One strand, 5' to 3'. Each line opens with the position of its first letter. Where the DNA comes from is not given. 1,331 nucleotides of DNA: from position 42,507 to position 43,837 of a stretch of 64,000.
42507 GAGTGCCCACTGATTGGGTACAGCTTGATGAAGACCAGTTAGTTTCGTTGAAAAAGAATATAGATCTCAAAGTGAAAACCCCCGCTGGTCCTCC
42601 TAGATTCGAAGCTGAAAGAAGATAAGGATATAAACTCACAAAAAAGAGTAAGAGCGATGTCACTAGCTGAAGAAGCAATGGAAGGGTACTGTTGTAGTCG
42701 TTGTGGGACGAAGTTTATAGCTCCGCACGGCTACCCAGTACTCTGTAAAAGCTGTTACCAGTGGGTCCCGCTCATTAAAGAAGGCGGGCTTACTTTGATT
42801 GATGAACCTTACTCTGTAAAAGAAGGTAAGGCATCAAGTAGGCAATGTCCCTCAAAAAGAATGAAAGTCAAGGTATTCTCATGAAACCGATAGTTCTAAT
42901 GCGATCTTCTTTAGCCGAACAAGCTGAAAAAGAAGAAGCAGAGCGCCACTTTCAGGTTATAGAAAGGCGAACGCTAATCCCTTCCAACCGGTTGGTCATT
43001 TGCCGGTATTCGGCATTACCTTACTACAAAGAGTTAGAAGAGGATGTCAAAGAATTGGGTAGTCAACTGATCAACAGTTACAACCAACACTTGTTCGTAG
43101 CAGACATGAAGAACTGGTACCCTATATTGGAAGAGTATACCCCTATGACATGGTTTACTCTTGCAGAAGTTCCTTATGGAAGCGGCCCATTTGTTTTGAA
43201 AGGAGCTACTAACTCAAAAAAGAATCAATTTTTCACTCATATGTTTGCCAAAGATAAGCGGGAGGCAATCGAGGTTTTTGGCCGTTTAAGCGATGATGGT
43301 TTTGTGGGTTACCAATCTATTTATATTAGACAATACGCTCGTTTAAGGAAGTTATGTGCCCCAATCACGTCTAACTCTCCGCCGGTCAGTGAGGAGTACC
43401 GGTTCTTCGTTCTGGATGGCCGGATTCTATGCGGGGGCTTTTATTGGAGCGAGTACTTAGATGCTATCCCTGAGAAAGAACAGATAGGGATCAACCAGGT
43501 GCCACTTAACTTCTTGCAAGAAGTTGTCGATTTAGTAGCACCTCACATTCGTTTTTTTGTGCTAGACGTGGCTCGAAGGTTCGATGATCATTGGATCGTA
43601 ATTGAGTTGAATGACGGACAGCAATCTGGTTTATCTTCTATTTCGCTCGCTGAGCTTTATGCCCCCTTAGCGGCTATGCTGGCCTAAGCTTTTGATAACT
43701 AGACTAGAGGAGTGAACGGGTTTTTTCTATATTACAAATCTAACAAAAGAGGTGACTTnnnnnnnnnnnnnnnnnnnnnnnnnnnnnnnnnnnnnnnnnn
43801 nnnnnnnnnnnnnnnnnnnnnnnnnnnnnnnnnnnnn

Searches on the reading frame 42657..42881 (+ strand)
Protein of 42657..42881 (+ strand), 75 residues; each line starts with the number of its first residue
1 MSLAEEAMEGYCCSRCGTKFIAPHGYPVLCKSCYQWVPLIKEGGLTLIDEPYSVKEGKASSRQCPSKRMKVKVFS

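Call 53: find_homologous_proteins(query=window:42657-42881:+, max_evalue=0.01)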
Query window:42657-42881:+ (75 aa): 2 proteins with E <= 0.01 among 2 candidates.
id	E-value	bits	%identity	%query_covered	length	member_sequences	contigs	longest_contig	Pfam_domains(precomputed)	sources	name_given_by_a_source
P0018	1.8e-45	169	100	100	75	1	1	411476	-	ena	-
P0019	3.1e-16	77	89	48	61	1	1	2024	-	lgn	-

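Call 54: find_encoding_contigs(protein=P0019, flank=10000)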
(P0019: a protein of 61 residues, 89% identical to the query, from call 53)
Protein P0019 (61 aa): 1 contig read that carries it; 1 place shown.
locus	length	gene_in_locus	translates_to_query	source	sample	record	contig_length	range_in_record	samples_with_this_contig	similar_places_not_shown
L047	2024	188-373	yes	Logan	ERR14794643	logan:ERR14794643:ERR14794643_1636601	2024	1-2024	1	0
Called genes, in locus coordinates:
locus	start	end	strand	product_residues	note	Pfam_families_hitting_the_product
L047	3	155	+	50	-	?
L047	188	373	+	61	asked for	-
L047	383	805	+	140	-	-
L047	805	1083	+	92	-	-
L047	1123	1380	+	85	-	-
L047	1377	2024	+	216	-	?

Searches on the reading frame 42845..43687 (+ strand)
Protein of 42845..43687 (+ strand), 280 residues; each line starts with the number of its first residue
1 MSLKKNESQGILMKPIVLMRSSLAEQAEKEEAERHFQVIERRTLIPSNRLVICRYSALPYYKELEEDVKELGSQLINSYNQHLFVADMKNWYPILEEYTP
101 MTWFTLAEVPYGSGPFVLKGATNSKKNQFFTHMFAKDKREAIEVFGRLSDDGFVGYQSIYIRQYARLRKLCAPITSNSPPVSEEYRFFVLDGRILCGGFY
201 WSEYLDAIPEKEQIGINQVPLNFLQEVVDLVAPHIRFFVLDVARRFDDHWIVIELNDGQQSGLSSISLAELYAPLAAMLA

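Call 10: search_protein_families(library=pfam, proteins=[window:42845-43687:+], max_evalue=0.01)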
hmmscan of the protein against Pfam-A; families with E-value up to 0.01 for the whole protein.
window:42845-43687:+ (280 aa): 2 families
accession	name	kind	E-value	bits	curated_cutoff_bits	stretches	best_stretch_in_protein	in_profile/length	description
PF14243.11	R2K_3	-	1.9e-20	74.2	26.3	1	112-273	3-167/169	ATP-grasp domain, R2K clade family 3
PF18299.6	R2K_2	-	4.6e-13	49.7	26.2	1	180-268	63-141/147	ATP-grasp domain, R2K clade family 2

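Call 11: search_protein_families(library=phrogs, proteins=[window:42845-43687:+], max_evalue=0.001)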
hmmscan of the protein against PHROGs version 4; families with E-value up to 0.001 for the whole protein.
window:42845-43687:+ (280 aa): 1 family
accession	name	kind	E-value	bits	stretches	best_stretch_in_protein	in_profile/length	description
phrog_7313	-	unknown function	7.5e-09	36.5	1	182-272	169-254/264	-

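Call 14: search_dna_similar(query=window:42845-43687:+, collection=phages, mode=protein, max_rows=12)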
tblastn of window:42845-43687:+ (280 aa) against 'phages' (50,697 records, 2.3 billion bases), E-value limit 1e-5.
Records with a match: 1; places in all: 1; records where one place covers at least 80% of the query: 1.
Best place of each record, by identity: <60% 1.
By first word of the organism name: uncultured 1.
By host as written in the record: - 1.
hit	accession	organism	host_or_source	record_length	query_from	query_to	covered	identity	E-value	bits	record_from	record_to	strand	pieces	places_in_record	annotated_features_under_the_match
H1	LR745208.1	uncultured phage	metagenomic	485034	13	280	96%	47.6%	2e-72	246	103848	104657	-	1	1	record has no annotation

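Call 17: get_annotated_region(hit=H1, flank=20000)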
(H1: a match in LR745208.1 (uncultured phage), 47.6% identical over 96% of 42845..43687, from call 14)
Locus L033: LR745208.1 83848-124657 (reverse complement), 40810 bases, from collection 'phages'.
description: uncultured phage genome assembly, chromosome: 1.
organism: uncultured phage (NCBI taxid 278008)
taxonomy: Viruses; environmental samples
host: -; source: metagenomic; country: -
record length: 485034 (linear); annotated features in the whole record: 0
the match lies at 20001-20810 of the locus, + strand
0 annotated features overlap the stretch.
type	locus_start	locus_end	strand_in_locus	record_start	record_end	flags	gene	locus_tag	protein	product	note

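Call 19: find_encoding_contigs(protein=window:42845-43687:+, flank=10000, max_places=6)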
Protein window:42845-43687:+ (280 aa): no gene with exactly this product is on record in the collection.

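Call 21: find_encoding_contigs(protein=window:42881-43687:+, flank=10000, max_places=6)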
Protein window:42881-43687:+ (268 aa): 2 contigs read that carry it; 2 places shown.
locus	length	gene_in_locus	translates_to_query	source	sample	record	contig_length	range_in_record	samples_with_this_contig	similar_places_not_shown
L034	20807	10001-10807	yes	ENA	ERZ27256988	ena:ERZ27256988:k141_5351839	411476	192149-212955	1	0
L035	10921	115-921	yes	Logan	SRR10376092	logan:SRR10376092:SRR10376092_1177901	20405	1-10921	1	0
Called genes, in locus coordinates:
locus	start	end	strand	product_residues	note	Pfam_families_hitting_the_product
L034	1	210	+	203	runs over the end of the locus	-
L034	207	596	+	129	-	-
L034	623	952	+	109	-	-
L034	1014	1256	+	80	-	-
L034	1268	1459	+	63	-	-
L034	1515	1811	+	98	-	-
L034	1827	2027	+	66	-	-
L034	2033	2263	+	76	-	-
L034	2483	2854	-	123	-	-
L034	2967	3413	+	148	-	-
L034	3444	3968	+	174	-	-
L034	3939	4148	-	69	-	-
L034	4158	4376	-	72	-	-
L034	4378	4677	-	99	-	-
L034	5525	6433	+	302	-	-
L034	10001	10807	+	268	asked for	PF14243:R2K_3, PF18299:R2K_2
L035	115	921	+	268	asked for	PF14243:R2K_3, PF18299:R2K_2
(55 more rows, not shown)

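Call 90: find_related_loci(query=window:42881-43684:+, collection=viral_contigs, flank=10000)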
Query window:42881-43684:+ (268 aa) in viral_contigs; peptide patterns used: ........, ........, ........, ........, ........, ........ (x = any residue, [..] = any of these).
27 stretches matched a pattern, but none encodes a relative of the query by tblastn (E <= 1e-3).
